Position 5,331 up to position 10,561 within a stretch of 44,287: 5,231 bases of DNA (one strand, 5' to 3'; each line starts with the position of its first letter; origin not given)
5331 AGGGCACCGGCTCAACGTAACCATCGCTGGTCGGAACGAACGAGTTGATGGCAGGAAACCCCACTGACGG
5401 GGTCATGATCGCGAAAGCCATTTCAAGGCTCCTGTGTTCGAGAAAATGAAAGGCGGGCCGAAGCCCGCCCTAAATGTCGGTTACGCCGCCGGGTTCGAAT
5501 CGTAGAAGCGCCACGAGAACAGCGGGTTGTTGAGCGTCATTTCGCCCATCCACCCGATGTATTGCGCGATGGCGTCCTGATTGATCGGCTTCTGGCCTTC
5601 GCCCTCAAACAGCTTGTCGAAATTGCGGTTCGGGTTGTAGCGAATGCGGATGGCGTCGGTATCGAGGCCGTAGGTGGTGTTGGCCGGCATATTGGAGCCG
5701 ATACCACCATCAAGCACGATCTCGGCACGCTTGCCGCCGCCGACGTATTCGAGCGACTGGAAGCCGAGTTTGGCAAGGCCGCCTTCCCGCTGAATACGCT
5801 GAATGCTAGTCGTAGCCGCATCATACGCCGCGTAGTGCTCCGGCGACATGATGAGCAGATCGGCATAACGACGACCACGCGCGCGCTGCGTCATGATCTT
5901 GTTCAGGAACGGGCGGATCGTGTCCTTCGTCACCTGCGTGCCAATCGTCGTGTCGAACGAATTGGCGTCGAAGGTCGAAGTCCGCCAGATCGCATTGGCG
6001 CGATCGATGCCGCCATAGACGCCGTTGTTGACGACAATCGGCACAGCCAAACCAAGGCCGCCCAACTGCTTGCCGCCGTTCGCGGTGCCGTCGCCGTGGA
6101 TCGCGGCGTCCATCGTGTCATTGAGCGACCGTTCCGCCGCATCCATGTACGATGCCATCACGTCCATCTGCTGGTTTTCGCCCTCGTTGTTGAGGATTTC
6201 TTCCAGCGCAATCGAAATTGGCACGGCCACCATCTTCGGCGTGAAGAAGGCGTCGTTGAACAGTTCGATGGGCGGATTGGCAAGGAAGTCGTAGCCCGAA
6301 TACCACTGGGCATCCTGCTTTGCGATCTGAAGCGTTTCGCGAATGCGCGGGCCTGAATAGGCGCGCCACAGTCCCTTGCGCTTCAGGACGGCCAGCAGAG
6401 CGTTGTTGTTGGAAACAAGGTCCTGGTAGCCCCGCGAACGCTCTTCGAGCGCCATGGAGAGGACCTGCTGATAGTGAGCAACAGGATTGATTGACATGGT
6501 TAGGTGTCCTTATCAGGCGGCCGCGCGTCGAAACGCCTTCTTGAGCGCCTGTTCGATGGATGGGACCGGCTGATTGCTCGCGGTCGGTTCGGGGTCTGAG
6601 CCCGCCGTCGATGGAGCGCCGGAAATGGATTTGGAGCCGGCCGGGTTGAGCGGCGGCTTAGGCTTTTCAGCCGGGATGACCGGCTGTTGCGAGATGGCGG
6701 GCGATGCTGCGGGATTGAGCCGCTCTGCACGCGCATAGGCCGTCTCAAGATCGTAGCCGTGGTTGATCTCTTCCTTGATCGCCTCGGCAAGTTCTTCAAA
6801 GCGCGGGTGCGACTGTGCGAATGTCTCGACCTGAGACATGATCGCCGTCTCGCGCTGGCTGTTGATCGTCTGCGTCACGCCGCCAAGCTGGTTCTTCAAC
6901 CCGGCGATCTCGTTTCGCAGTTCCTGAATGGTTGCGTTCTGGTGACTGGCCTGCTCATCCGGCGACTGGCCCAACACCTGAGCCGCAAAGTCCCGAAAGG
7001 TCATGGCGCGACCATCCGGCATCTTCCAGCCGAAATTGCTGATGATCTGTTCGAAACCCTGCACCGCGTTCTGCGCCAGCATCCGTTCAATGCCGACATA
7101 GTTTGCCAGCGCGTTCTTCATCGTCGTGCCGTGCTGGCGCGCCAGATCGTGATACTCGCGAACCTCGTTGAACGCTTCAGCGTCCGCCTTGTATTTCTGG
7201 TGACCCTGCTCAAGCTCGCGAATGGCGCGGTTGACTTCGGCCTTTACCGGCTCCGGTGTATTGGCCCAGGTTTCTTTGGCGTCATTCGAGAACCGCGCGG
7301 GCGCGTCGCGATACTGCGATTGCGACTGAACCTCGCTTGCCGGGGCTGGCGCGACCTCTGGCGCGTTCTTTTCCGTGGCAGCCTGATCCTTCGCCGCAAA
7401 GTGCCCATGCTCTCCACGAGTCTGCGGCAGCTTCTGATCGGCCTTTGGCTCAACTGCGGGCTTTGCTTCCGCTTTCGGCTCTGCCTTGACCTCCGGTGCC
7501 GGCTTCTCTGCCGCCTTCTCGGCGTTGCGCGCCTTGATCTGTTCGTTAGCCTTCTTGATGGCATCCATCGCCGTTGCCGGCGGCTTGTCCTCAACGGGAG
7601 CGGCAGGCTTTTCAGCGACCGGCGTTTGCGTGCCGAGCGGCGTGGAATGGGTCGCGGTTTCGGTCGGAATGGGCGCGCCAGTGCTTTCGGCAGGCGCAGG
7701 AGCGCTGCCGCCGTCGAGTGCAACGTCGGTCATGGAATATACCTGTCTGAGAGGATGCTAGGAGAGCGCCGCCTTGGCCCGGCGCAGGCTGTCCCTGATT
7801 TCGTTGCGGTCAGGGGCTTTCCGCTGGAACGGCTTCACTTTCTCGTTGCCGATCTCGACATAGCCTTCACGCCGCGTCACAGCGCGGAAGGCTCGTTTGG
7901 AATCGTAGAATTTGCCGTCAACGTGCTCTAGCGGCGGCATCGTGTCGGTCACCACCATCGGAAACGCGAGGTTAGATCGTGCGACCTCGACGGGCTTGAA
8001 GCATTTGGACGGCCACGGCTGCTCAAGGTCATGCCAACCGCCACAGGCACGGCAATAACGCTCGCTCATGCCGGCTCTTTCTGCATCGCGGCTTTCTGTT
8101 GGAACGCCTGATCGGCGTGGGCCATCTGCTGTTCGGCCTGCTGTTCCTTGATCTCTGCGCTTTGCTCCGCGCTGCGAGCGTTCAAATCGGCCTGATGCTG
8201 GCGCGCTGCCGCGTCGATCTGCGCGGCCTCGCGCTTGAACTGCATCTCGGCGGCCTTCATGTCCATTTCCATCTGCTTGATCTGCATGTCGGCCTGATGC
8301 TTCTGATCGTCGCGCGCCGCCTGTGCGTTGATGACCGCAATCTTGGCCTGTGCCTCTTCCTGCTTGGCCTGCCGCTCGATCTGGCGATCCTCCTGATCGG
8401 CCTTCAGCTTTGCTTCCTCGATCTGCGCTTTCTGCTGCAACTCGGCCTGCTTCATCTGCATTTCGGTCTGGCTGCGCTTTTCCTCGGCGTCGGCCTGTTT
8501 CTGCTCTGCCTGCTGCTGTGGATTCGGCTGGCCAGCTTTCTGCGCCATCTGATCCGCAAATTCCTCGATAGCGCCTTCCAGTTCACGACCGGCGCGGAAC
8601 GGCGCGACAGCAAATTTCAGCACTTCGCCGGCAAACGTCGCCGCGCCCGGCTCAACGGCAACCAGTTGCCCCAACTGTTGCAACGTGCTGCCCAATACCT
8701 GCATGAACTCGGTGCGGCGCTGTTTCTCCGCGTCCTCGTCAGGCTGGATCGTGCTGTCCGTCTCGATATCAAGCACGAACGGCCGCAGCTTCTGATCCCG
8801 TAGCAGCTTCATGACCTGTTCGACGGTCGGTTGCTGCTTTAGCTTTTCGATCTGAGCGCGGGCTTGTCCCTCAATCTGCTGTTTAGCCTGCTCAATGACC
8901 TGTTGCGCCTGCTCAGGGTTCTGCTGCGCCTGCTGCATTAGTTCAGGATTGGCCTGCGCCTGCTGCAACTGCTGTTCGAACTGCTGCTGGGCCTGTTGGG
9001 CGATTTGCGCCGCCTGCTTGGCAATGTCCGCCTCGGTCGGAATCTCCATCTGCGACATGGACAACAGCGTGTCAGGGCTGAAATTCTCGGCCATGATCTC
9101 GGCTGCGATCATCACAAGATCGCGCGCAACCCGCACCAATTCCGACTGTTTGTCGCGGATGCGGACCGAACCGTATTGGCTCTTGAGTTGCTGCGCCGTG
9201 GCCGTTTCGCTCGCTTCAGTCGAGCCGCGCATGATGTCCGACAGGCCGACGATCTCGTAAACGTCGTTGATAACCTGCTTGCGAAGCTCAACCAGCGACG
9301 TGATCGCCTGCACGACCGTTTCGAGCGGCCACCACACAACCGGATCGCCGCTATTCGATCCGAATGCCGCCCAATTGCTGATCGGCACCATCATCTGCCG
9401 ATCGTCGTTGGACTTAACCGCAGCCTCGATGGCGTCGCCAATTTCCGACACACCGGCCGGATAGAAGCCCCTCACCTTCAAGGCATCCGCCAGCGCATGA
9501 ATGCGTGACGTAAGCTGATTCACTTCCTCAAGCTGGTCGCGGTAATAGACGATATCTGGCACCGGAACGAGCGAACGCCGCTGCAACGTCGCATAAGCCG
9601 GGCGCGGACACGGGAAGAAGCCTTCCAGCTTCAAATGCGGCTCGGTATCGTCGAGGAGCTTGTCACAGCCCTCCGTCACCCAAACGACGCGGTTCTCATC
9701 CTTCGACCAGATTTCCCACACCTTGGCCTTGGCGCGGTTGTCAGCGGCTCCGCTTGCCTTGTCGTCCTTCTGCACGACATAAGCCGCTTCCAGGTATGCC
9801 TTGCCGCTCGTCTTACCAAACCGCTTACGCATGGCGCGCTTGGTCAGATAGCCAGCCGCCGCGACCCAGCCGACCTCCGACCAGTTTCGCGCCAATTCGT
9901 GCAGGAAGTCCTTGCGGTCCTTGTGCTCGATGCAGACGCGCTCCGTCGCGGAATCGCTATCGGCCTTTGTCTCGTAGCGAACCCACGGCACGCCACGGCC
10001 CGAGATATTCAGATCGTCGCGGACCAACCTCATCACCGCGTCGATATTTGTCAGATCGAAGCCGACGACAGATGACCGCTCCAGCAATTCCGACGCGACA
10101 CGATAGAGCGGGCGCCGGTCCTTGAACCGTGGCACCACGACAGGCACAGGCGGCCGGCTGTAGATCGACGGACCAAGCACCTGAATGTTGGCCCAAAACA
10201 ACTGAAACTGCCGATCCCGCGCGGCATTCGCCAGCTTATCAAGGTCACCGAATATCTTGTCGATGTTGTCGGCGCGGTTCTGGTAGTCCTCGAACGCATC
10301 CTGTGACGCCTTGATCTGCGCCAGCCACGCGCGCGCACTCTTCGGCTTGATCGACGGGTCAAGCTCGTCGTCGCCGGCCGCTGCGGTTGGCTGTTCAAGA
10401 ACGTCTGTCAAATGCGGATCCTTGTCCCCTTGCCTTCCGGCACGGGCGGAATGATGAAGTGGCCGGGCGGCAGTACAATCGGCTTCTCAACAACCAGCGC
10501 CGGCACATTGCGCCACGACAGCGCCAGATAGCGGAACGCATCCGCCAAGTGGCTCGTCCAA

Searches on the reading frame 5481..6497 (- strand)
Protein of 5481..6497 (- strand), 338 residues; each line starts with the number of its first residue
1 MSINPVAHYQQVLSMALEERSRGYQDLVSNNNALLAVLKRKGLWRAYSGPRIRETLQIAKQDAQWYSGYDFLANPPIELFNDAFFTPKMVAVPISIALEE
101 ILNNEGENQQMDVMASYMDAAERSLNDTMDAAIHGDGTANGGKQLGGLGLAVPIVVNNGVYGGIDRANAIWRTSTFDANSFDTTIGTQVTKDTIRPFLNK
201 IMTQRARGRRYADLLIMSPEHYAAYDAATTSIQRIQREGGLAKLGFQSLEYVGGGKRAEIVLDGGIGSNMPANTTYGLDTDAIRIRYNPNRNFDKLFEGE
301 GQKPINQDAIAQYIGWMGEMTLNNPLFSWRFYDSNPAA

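Call 92: search_protein_families(library=phrogs, proteins=[window:5481-6497:-], max_evalue=0.00001)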
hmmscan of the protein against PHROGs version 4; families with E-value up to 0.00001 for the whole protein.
window:5481-6497:- (338 aa): 1 family
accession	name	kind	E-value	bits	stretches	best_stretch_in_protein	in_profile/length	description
phrog_9953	-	head and packaging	1.9e-82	278.3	1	2-330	2-325/329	major head protein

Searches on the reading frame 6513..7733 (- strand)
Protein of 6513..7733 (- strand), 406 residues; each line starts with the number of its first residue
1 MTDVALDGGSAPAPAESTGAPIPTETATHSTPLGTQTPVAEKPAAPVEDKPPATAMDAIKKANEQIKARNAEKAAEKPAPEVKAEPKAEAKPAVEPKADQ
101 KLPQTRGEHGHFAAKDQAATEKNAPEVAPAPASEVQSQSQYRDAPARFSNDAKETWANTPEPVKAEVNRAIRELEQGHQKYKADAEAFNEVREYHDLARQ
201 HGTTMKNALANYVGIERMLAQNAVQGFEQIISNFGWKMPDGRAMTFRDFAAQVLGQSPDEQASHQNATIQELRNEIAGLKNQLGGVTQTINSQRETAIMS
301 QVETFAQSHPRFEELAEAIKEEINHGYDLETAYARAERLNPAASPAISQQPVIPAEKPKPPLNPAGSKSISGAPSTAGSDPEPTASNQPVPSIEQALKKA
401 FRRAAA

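Call 92: search_protein_families(library=phrogs, proteins=[window:6513-7733:-], max_evalue=0.00001)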
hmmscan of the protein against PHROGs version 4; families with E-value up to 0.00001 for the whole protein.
window:6513-7733:- (406 aa): 1 family
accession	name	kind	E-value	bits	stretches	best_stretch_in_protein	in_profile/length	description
phrog_25516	-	head and packaging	1.5e-25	91.1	1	46-377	37-367/393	virion structural protein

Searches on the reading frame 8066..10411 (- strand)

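Call 92: search_protein_families(library=phrogs, proteins=[window:8066-10411:-], max_evalue=0.00001)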
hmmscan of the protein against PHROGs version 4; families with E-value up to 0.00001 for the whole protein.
window:8066-10411:- (781 aa): 1 family
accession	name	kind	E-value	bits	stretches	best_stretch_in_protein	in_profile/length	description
phrog_12082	-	head and packaging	4.1e-199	664.5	1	15-703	10-699/715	portal protein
